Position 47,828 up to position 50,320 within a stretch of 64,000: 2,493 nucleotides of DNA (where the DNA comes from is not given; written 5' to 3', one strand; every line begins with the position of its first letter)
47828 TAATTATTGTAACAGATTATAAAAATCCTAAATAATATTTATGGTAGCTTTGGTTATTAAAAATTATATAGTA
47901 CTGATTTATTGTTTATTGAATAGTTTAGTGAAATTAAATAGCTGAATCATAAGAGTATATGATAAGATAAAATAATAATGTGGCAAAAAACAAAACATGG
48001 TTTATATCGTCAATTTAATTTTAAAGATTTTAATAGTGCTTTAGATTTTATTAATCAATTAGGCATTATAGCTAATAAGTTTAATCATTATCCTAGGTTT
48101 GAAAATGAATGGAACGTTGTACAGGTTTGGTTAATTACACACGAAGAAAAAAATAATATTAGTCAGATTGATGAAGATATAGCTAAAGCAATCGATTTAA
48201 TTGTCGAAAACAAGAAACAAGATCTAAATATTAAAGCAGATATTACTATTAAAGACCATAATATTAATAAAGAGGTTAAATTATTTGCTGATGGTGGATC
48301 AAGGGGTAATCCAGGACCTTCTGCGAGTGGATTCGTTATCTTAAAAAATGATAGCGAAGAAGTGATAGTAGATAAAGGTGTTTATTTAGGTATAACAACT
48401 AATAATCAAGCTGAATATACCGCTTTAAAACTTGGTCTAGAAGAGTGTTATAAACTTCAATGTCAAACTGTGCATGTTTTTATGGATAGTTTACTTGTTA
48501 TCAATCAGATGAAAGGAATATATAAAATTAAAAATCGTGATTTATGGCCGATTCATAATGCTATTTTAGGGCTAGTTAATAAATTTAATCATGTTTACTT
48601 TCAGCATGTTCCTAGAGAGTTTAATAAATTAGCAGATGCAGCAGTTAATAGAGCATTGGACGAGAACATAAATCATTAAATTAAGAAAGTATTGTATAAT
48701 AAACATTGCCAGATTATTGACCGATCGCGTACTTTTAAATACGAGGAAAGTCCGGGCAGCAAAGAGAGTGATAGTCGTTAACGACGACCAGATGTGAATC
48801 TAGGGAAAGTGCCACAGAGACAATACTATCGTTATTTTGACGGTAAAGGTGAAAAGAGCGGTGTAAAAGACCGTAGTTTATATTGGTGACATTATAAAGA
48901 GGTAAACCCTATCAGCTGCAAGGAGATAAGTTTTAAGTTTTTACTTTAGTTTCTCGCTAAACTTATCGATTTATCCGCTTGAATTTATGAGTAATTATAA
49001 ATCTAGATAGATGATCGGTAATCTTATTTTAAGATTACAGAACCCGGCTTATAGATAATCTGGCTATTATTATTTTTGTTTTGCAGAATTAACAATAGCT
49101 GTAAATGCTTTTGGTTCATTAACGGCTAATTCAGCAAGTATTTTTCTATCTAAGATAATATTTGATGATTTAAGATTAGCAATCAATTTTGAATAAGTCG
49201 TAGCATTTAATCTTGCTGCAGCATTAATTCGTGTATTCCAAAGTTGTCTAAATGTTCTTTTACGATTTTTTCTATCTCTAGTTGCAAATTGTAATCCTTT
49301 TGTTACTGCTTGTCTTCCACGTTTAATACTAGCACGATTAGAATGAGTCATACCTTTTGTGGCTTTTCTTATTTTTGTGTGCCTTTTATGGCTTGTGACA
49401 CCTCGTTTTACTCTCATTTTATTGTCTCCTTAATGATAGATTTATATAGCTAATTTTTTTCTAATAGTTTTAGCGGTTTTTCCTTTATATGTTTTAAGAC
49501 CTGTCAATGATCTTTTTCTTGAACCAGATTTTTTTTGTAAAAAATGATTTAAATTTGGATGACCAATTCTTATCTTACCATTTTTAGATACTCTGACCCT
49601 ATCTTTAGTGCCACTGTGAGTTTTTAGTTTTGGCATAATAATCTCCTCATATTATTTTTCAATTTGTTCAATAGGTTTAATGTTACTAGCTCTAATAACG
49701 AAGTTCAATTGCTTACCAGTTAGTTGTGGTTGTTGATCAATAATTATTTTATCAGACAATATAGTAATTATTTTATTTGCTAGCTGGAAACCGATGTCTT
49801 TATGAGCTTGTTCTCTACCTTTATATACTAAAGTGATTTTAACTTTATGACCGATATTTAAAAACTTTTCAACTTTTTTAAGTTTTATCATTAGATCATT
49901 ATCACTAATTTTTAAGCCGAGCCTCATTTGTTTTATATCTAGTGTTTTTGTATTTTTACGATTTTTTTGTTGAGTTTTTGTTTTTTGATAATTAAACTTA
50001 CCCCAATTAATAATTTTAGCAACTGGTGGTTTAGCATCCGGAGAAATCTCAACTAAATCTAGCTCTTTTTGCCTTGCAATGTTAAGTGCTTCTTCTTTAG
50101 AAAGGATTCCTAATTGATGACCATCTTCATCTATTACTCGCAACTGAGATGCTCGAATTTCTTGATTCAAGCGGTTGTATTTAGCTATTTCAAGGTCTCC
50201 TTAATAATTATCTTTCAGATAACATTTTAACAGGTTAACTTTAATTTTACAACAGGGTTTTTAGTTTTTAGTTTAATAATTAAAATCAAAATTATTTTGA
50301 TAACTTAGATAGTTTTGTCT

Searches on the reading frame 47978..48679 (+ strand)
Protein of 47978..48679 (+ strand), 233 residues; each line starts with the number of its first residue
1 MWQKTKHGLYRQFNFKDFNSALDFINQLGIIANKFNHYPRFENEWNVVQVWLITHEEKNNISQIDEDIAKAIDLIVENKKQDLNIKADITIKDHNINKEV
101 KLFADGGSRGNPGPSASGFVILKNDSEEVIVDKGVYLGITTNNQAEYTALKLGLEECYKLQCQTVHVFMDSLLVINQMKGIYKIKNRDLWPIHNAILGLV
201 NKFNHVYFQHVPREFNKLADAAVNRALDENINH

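Call 9: search_protein_families(library=pfam, proteins=[window:47978-48679:+], max_evalue=0.001)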
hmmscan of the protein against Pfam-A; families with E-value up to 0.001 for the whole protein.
window:47978-48679:+ (233 aa): 3 families
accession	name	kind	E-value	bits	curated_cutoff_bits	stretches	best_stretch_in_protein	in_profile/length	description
PF13456.12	RVT_3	-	1.5e-20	73.8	21.6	1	105-226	3-123/123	Reverse transcriptase-like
PF01329.24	Pterin_4a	-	2.9e-17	63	26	1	2-73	18-89/91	Pterin 4 alpha carbinolamine dehydratase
PF00075.30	RNase_H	-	4.6e-10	40.3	25.8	1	98-212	2-120/141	RNase H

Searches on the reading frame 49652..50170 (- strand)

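Call 9: search_protein_families(library=pfam, proteins=[window:49652-50170:-], max_evalue=0.001)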
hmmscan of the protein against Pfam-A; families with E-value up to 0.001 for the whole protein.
window:49652-50170:- (172 aa): 3 families
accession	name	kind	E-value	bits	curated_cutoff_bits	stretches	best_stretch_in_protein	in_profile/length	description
PF05198.21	IF3_N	-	5.1e-29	100.7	26.9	1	1-69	1-69/70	Translation initiation factor IF-3, N-terminal domain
PF00707.27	IF3_C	-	9.7e-24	83.6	34.8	1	78-160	2-84/86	Translation initiation factor IF-3, C-terminal domain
PF14877.11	mIF3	-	0.00085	19.5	33.8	0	61-123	109-172/177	Mitochondrial translation initiation factor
